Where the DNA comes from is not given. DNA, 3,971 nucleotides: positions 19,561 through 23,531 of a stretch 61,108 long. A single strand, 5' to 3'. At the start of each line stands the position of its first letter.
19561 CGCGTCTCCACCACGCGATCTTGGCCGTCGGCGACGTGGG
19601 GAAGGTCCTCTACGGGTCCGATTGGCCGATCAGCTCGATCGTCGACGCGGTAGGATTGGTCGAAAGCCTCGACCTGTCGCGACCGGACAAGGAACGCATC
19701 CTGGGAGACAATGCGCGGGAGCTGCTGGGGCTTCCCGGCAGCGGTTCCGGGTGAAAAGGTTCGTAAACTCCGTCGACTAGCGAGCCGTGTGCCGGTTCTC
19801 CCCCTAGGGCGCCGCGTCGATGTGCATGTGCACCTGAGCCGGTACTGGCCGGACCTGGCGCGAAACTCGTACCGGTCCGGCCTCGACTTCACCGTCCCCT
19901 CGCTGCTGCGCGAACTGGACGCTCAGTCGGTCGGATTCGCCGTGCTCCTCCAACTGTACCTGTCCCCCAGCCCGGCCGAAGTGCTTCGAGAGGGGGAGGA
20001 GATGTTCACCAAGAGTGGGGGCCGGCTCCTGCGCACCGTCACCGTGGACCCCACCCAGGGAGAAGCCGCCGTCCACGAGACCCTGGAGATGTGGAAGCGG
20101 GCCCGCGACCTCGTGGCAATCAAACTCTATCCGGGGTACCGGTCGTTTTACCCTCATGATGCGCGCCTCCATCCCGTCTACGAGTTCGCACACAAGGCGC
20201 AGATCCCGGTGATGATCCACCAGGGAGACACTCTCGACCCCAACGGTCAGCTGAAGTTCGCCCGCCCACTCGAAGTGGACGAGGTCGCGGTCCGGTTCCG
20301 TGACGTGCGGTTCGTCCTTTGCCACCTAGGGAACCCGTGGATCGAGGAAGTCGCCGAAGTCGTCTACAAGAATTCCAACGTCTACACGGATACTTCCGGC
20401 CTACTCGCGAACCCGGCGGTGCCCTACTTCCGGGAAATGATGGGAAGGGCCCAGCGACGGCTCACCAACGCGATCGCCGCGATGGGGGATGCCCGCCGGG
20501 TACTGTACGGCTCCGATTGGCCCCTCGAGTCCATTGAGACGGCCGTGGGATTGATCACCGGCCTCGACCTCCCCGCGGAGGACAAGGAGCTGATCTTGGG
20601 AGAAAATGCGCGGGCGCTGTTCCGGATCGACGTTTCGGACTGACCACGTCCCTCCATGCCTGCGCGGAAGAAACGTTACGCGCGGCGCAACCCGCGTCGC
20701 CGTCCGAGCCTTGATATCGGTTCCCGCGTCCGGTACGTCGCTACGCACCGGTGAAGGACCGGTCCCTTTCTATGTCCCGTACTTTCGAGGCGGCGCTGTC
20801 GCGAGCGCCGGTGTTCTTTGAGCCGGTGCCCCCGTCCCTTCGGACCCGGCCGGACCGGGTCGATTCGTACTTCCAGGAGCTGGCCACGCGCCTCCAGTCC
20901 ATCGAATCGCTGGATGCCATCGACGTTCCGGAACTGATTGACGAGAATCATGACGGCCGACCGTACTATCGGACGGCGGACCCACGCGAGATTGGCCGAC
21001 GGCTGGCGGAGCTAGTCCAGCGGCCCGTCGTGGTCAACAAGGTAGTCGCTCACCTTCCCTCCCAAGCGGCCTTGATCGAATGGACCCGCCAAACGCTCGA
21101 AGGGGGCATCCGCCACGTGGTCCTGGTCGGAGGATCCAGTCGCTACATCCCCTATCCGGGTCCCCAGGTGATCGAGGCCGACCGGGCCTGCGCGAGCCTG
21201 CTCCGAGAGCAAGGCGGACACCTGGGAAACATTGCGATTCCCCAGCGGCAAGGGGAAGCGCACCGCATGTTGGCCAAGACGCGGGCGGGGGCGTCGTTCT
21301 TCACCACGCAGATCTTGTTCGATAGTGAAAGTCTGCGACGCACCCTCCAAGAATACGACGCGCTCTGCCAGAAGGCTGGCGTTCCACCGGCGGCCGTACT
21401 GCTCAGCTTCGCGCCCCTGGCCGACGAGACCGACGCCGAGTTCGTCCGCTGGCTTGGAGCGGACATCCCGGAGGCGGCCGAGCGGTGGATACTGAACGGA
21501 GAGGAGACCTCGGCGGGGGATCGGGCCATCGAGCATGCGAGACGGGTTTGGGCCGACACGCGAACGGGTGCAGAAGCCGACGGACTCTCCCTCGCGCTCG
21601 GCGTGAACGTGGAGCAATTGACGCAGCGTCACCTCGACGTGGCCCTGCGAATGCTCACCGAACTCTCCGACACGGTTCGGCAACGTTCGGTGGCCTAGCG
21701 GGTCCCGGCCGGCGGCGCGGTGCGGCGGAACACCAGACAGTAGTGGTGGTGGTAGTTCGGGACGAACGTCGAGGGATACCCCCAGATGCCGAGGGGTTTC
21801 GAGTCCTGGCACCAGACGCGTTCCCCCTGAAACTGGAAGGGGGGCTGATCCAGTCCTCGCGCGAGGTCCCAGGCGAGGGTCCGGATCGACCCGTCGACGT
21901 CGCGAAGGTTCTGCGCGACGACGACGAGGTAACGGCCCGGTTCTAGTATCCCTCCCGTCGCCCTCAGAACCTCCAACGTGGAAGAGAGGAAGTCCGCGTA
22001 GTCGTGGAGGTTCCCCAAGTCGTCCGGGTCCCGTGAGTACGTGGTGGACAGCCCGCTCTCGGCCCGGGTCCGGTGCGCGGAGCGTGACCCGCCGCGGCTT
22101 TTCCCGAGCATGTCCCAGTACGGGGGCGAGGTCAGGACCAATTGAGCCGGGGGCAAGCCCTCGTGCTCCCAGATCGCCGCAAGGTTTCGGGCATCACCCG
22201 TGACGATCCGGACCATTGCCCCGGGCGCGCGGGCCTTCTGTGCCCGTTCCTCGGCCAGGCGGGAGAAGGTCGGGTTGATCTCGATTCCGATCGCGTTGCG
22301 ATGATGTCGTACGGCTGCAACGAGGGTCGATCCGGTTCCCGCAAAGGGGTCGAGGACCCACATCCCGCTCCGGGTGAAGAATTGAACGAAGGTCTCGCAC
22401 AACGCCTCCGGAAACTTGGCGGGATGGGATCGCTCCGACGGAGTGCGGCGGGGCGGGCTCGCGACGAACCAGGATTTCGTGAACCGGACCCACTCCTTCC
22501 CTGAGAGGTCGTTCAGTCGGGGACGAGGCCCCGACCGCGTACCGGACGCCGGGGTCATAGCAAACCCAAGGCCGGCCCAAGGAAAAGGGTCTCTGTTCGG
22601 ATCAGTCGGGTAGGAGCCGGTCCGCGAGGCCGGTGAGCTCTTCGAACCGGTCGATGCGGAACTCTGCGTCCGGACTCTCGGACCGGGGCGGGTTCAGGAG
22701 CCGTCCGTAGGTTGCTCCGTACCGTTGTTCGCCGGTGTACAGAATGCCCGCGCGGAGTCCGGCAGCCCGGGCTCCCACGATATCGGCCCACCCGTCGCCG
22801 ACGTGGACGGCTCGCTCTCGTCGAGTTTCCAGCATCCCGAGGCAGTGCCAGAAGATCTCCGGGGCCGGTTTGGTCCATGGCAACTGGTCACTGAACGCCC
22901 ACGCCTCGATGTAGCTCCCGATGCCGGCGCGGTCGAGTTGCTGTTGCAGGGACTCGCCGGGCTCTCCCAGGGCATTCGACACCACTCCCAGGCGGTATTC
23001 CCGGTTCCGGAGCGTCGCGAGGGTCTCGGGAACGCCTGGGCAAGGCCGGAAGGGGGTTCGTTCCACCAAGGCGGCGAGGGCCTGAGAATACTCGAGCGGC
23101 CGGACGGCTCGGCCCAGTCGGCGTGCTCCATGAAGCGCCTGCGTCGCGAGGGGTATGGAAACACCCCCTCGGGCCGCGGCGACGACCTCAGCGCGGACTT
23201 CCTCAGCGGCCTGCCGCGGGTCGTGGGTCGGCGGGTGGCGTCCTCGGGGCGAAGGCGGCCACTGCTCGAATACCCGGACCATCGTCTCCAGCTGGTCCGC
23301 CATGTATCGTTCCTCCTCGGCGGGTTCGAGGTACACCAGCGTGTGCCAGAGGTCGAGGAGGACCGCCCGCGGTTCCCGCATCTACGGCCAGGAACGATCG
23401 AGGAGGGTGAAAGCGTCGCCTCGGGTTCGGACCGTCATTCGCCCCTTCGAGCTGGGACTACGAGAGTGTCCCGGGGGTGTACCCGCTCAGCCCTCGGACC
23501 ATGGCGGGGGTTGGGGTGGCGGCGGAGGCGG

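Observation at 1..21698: Paralogue-rich amine/polyamine-type catabolic island in an archaeon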

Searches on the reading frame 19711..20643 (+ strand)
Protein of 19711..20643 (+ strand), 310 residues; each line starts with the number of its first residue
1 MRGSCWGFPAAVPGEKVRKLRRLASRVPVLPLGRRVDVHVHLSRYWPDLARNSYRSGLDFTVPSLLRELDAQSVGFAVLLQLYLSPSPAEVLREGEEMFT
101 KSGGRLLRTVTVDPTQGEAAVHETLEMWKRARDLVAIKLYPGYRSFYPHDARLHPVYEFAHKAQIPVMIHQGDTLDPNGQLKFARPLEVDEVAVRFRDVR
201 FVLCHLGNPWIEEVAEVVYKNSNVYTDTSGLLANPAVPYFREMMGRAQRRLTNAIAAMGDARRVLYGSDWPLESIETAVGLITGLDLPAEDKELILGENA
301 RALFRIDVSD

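Call 4: search_protein_families(library=pfam, proteins=[window:19711-20643:+])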
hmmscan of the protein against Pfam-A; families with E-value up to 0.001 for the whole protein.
window:19711-20643:+ (310 aa): 1 family
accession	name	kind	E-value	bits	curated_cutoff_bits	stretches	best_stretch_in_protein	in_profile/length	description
PF04909.20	Amidohydro_2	-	2.2e-32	113.5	26.4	1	36-306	1-289/289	Amidohydrolase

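Call 18: search_solved_structures(query=window:19711-20643:+, max_evalue=0.001)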
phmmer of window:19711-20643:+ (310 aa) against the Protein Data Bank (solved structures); distinct sequences matched with E-value up to 0.001: 2.
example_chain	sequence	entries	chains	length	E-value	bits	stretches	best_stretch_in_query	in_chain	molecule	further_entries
3irs_A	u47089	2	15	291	5.4e-09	38.9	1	136-247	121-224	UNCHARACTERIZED PROTEIN BB4693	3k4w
9dm3_A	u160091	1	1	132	0.00044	22.7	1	46-106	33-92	naphthalenediimide binding protein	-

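Call 38: search_protein_families(library=ncbifam, proteins=[window:19711-20643:+], max_evalue=1e-10)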
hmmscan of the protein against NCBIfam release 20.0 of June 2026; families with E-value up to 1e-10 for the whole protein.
window:19711-20643:+ (310 aa): 0 families

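Call 48: find_encoding_contigs(protein=window:19711-20643:+, flank=6000, max_places=3)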
Protein window:19711-20643:+ (310 aa): 2 contigs read that carry it; 2 places shown.
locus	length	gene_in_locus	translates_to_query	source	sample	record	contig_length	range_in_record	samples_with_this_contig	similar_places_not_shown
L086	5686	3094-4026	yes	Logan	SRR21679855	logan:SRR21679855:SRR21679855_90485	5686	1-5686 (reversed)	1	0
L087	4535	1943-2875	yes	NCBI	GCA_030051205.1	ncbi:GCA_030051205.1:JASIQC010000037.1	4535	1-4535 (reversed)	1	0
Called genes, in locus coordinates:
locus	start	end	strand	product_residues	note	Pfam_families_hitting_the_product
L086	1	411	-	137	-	?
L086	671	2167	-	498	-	PF00202:Aminotran_3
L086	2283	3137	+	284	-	PF04909:Amidohydro_2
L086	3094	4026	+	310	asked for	PF04909:Amidohydro_2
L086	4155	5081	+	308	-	-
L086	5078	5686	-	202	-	?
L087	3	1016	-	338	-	?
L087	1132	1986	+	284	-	PF04909:Amidohydro_2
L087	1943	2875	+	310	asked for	PF04909:Amidohydro_2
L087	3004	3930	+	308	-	-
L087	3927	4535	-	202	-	?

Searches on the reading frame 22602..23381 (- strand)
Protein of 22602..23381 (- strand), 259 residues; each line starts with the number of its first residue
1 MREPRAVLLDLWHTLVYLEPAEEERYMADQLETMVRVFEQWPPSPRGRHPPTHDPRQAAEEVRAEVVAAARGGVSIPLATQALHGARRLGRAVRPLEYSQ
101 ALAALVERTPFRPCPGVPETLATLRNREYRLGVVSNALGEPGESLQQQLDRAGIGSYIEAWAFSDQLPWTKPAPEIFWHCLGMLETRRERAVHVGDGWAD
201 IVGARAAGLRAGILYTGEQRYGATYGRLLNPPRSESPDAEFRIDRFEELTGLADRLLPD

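Call 4: search_protein_families(library=pfam, proteins=[window:22602-23381:-])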
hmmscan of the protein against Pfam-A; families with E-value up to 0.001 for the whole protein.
window:22602-23381:- (259 aa): 4 families
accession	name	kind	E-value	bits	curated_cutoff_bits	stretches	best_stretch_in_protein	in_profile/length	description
PF00702.32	Hydrolase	-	1.4e-15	58.7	26.4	1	5-208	2-191/191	haloacid dehalogenase-like hydrolase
PF13419.12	HAD_2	-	1.6e-15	58.1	23.8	1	109-210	76-174/178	Haloacid dehalogenase-like hydrolase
PF13242.12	Hydrolase_like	-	7.9e-07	29.3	22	1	170-219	3-53/75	HAD-hyrolase-like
PF13344.12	Hydrolase_6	-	0.00025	21.5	27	1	112-155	14-57/101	Haloacid dehalogenase-like hydrolase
